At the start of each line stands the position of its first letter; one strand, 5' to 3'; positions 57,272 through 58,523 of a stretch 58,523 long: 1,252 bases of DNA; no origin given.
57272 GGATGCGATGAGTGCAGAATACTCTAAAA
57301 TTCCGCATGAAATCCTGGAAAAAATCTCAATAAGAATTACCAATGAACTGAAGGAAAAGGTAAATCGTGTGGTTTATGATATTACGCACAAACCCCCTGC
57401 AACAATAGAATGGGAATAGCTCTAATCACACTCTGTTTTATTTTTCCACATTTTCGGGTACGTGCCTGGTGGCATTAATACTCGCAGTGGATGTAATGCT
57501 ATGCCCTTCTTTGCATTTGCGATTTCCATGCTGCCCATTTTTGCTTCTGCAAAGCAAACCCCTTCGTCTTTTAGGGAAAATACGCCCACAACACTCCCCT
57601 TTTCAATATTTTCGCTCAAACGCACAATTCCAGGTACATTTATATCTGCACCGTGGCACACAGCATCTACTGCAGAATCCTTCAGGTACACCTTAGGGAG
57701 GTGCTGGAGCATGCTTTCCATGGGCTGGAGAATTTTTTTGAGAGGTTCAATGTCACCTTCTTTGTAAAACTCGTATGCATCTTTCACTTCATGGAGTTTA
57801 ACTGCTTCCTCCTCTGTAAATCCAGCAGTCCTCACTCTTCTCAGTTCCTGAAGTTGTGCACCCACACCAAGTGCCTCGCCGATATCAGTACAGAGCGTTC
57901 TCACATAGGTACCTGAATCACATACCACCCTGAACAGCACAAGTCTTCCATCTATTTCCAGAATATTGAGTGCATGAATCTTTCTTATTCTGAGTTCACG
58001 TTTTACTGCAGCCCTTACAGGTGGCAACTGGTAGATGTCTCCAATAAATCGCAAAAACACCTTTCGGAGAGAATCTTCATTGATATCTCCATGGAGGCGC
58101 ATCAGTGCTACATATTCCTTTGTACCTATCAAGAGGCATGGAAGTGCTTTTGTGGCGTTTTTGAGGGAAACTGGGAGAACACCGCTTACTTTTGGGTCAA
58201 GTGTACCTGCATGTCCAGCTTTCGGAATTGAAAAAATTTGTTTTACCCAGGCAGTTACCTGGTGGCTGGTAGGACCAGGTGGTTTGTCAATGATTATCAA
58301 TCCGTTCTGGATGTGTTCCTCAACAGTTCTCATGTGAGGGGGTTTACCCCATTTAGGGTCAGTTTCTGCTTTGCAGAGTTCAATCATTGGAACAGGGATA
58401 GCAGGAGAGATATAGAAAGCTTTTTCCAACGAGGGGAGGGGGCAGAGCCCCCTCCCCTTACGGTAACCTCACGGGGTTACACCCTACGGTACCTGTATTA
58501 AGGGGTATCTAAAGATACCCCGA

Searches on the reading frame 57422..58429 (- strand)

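Call 76: search_protein_families(library=pfam, proteins=[window:57422-58429:-], max_evalue=0.01)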
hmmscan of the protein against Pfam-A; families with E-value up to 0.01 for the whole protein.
window:57422-58429:- (335 aa): 5 families
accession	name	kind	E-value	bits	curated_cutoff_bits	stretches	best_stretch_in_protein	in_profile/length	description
PF01509.24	TruB_N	-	1.5e-24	87.5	27.3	1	63-176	1-149/149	TruB family pseudouridylate synthase (N terminal domain)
PF16198.10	TruB_C_2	-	3.1e-24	85.3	29.3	1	177-242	1-66/66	tRNA pseudouridylate synthase B C-terminal domain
PF01472.26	PUA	-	1.2e-16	60.9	24.8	1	245-317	1-73/74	PUA domain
PF08068.17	DKCLD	-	1.1e-12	48.2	27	1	20-58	19-57/58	DKCLD (NUC011) domain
PF21238.2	Pus10_C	-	0.00015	21.8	27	1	103-179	123-201/232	Pus10, C-terminal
